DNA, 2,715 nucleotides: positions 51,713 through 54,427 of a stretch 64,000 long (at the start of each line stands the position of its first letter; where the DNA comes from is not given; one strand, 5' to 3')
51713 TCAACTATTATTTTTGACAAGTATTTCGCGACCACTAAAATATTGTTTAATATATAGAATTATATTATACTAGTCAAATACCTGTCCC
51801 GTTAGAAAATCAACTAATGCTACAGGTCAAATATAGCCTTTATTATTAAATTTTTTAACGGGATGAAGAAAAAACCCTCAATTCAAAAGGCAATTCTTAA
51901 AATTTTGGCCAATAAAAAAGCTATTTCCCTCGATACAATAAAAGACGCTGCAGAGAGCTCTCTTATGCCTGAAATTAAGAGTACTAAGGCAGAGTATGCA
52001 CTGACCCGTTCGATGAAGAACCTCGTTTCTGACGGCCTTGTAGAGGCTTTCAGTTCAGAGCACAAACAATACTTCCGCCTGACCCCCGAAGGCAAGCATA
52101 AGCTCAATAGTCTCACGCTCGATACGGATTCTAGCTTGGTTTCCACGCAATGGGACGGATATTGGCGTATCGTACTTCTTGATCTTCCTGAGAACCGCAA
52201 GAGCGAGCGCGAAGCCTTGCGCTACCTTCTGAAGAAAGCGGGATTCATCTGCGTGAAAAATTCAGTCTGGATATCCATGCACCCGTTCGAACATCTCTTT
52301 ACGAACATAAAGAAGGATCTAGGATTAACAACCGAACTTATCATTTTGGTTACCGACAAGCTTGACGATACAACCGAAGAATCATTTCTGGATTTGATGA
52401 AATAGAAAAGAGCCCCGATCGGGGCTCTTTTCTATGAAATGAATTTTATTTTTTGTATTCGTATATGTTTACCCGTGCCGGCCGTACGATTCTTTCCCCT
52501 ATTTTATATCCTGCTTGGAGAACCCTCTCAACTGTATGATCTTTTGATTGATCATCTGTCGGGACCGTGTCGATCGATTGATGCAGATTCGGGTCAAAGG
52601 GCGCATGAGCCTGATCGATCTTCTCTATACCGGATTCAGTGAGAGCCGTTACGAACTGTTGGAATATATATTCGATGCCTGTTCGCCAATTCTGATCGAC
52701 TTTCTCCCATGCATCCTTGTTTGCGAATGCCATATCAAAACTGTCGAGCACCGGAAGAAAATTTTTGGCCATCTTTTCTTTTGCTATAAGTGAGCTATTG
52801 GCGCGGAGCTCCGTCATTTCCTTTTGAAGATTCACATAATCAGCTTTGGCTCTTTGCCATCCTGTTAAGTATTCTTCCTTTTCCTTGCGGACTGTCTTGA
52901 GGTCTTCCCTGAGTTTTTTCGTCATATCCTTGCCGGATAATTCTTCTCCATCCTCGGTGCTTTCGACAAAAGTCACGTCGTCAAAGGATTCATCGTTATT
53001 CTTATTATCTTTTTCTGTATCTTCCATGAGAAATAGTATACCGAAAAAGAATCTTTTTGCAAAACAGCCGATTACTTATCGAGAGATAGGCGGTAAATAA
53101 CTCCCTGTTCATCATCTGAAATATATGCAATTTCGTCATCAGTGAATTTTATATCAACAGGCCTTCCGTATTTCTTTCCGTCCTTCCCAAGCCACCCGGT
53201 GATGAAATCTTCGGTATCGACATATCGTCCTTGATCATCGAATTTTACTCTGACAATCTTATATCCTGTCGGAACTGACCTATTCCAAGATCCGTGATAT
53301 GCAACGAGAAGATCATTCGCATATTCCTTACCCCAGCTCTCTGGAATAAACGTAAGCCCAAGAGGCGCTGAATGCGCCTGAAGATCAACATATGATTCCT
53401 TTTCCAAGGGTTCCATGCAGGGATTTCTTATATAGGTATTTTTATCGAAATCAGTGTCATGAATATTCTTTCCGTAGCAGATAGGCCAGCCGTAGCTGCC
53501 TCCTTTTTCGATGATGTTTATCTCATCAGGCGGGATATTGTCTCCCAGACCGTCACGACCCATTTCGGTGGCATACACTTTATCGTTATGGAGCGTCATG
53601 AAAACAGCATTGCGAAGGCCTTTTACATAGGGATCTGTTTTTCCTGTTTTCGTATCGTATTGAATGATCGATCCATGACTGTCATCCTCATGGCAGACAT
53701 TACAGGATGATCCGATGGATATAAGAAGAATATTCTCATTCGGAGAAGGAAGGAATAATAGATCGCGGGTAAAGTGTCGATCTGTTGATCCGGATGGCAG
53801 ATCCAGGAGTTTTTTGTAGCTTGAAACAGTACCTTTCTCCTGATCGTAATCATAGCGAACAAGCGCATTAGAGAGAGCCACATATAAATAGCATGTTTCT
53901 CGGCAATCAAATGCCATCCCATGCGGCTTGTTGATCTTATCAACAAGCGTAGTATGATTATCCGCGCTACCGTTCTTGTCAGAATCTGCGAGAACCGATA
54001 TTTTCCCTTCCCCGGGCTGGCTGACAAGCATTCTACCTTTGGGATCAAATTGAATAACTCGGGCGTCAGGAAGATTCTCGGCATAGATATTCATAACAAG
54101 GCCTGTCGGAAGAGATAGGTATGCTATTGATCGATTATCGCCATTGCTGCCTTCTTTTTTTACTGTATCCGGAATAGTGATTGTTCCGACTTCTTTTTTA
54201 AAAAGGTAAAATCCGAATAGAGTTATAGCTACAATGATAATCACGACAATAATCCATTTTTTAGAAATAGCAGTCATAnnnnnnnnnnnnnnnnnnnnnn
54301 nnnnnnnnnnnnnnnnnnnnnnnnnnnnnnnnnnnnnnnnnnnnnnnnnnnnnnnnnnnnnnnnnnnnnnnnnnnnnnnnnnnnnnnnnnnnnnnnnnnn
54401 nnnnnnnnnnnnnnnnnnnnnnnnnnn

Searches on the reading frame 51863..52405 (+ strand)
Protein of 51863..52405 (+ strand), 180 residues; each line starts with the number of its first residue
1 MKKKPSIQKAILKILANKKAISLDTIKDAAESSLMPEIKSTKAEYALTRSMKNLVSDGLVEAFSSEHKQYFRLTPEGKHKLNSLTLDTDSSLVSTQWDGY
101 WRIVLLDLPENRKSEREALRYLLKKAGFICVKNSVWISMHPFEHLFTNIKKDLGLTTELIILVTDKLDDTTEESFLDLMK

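Call 31: search_protein_families(library=pfam, proteins=[window:51863-52405:+], max_evalue=0.1)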
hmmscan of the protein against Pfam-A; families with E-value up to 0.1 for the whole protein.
window:51863-52405:+ (180 aa): 7 families
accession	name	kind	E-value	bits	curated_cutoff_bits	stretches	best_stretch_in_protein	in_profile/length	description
PF20803.2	PaaX_M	-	5.4e-20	71.7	24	1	95-172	2-79/83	PaaX protein central Cas2-like domain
PF20470.4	HTH_61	-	0.0015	19.3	24.3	1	3-61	33-92/92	Helix-turn-helix domain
PF14277.12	DUF4364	-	0.0081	16.4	26.9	1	47-84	36-73/162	Domain of unknown function (DUF4364)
PF03551.20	PadR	-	0.034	14.6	27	1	50-82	37-74/75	Transcriptional regulator PadR-like family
PF03501.21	S10_plectin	-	0.048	14.2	26.9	0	27-82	22-75/93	Plectin/S10 domain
PF07381.18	EarA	-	0.053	13.8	22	1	51-79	56-85/90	EarA-like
PF14226.12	DIOX_N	-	0.082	14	27.3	0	109-134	11-36/117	non-haem dioxygenase in morphine synthesis N-terminal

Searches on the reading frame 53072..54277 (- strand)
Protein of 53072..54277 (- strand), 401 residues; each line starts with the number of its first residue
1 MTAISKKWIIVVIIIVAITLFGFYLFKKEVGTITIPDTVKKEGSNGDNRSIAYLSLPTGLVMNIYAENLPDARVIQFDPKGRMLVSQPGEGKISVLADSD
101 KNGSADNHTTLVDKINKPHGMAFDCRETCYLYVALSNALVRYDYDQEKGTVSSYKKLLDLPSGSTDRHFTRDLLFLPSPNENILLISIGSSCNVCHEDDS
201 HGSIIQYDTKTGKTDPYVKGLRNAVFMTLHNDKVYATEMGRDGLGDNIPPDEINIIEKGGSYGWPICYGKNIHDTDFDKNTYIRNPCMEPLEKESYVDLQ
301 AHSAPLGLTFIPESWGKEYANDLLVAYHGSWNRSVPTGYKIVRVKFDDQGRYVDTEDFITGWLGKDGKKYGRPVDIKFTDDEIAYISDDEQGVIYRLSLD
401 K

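Call 3: search_protein_families(library=pfam, proteins=[window:53072-54277:-], max_evalue=1)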
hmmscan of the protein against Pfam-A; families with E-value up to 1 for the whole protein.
window:53072-54277:- (401 aa): 5 families
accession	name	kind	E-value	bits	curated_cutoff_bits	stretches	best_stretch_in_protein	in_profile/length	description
PF07995.17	GSDH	-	2.9e-13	50.3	25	1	77-392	9-328/332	Glucose / Sorbosone dehydrogenase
PF22807.2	TrAA12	-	6e-10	38.4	30.9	2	71-211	6-150/463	TrAA12-like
PF23500.1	DUF7133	-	0.00035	20.4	27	1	50-123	5-91/385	Domain of unknown function (DUF7133)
PF08450.18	SGL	-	0.045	13.8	26.3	1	77-164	93-183/246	SMP-30/Gluconolactonase/LRE-like region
PF10282.15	Lactonase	-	0.22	11.1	21.7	1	75-168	148-244/344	Lactonase, 7-bladed beta-propeller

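Call 4: search_protein_families(library=ncbifam, proteins=[window:53072-54277:-], max_evalue=1)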
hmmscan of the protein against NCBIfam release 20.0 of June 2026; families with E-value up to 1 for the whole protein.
window:53072-54277:- (401 aa): 5 families
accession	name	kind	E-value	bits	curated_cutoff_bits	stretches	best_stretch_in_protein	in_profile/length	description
TIGR03606.1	non_repeat_PQQ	subfamily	9.1e-09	34.6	434.55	1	217-269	225-272/454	glucose/sorbosone family PQQ-dependent dehydrogenase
TIGR02604.1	Piru_Ver_Nterm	subfamily_domain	1e-05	25.1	122.2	1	87-163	43-117/367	PVC-type heme-binding CxxCH protein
NF033206.1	ScyE_fam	subfamily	3.3e-05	23.6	80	1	65-159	3-113/333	ScyD/ScyE family protein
NF008258.1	PRK11028.1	equivalog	0.0032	16.6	370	1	52-206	62-214/330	6-phosphogluconolactonase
NF049997.1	LiaG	equivalog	0.21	10.7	285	1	6-90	2-86/286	LiaG family protein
